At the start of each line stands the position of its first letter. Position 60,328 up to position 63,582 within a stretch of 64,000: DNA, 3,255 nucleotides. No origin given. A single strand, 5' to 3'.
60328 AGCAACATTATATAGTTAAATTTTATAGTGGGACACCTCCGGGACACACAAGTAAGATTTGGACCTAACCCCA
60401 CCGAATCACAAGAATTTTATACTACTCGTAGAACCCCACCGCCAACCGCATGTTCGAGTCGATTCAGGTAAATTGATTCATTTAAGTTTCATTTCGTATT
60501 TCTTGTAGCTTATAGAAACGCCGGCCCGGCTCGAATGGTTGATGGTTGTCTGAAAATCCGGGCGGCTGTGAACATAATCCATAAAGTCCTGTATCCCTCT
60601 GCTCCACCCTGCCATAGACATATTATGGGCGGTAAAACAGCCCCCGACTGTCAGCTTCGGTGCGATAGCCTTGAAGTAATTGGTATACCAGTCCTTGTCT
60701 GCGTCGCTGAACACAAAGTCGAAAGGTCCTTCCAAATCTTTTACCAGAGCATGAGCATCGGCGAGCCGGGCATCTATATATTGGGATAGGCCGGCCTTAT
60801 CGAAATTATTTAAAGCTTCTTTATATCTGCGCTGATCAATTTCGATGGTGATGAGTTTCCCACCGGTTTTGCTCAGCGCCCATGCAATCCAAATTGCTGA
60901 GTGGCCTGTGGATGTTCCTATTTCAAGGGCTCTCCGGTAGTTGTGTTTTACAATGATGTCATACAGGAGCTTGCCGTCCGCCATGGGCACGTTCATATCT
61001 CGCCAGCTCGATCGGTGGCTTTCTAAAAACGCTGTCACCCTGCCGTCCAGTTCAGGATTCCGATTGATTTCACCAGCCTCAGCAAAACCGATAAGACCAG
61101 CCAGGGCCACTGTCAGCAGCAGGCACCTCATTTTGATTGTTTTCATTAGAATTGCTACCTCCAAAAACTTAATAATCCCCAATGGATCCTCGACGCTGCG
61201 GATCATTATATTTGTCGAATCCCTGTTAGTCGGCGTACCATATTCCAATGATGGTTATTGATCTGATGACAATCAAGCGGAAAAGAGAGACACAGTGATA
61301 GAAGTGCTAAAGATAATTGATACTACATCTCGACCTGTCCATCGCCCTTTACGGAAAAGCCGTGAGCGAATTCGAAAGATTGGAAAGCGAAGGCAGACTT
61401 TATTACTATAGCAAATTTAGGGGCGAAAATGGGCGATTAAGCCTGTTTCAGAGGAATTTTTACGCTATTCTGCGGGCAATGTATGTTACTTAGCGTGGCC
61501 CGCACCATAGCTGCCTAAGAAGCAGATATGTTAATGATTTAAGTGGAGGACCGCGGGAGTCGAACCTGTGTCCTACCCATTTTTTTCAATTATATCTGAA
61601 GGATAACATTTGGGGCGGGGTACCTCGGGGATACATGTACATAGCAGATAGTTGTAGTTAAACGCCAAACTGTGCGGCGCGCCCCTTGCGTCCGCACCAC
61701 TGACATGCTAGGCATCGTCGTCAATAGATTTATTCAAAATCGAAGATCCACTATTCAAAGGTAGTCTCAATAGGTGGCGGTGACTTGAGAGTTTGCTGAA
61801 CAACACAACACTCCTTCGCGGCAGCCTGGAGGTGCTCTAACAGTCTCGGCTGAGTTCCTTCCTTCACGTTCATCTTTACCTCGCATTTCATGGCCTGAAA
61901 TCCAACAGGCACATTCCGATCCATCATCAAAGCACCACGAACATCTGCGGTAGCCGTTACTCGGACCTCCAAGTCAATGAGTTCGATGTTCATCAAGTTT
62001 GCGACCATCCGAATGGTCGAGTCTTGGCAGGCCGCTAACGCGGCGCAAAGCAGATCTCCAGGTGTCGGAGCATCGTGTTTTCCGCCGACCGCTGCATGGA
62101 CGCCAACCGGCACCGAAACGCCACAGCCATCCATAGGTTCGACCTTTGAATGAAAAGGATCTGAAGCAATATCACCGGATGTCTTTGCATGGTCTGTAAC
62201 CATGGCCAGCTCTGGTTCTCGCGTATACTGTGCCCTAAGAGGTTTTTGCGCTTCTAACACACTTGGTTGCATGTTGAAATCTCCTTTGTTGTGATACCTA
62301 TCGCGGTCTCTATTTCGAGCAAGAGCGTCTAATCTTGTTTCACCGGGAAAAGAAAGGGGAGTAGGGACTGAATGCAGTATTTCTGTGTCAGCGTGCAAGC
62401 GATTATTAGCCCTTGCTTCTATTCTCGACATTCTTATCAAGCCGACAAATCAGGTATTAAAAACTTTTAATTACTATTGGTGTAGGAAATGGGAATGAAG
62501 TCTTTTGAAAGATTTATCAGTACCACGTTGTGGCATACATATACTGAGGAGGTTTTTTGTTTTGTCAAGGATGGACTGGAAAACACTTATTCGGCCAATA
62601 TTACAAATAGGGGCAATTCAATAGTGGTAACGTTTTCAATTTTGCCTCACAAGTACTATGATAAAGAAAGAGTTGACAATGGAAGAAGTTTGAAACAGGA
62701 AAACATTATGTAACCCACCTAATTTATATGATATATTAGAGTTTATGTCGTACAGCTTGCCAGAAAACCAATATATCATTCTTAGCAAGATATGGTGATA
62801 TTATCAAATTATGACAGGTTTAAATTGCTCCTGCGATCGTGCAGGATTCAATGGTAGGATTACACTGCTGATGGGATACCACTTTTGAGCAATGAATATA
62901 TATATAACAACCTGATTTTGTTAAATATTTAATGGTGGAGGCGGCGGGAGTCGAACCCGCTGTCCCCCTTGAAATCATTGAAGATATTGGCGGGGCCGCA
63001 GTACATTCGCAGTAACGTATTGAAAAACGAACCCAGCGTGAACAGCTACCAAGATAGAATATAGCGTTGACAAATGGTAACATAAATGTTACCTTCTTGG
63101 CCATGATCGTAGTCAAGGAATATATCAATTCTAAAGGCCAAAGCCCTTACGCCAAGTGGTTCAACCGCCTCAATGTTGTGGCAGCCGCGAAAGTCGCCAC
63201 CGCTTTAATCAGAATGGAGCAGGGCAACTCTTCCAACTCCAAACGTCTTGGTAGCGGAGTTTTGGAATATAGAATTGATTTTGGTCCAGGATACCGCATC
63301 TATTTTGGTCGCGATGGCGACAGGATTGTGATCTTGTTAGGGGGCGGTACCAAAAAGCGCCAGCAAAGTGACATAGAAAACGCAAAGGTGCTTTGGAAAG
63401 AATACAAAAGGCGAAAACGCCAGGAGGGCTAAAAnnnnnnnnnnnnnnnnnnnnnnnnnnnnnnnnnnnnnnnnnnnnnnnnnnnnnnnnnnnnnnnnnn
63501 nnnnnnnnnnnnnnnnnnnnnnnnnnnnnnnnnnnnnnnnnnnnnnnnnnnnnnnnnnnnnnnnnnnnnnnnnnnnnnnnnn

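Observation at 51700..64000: Probable ssrA (tmRNA) 3' end at the window edge and a 12-kb upstream array of at least seven ssrA-3'-like fragments delimiting small cassettes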

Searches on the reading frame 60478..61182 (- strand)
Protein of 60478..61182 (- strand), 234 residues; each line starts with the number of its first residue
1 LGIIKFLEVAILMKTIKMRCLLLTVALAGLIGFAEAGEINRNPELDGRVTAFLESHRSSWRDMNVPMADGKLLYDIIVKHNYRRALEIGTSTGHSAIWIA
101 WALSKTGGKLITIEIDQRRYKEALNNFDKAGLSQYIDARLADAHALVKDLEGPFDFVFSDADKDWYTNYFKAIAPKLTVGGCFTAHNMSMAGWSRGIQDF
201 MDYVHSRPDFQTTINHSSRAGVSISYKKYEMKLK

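Call 71: search_protein_families(library=pfam, proteins=[window:60478-61182:-], max_evalue=0.001)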
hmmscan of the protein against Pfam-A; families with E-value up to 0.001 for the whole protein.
window:60478-61182:- (234 aa): 4 families
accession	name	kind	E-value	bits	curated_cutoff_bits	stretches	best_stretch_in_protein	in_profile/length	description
PF01596.23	Methyltransf_3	-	3.3e-23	82.5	22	1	57-192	20-159/204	O-methyltransferase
PF13578.12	Methyltransf_24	-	9.1e-15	55.9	26.3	1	86-187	1-104/105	Methyltransferase domain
PF08704.16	GCD14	-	1.2e-05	25.5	26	1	83-165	42-125/247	tRNA methyltransferase complex GCD14 subunit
PF13649.12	Methyltransf_25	-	0.00012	23.1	27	1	86-161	2-73/97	Methyltransferase domain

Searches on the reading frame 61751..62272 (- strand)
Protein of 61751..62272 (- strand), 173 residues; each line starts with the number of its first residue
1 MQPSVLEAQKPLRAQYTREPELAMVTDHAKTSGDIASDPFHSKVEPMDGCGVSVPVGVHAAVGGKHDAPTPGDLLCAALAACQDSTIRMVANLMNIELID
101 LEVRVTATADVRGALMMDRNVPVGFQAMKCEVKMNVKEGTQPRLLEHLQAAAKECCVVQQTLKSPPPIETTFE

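Call 71: search_protein_families(library=pfam, proteins=[window:61751-62272:-], max_evalue=0.001)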
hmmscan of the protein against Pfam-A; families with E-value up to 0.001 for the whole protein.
window:61751-62272:- (173 aa): 1 family
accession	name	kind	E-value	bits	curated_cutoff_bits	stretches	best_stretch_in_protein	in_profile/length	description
PF02566.24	OsmC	-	2.8e-20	73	27.5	1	64-170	1-99/100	OsmC-like protein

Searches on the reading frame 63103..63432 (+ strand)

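Call 30: search_protein_families(library=pfam, proteins=[window:63103-63432:+], max_evalue=0.01)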
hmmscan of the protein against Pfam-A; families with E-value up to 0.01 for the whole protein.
window:63103-63432:+ (109 aa): 1 family
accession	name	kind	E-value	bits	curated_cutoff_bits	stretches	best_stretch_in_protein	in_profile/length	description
PF05973.20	Gp49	-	2.8e-06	27.7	23.9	1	18-90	1-78/90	Phage derived protein Gp49-like (DUF891)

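Call 72: search_protein_families(library=ncbifam, proteins=[window:63103-63432:+], max_evalue=0.01)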
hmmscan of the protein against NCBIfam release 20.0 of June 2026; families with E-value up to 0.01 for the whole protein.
window:63103-63432:+ (109 aa): 1 family
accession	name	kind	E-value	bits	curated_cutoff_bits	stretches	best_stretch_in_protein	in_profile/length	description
TIGR02683.1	upstrm_HI1419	hypoth_equivalog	1e-28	99.5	62.85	1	10-101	3-95/95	type II toxin-antitoxin system RelE/ParE family toxin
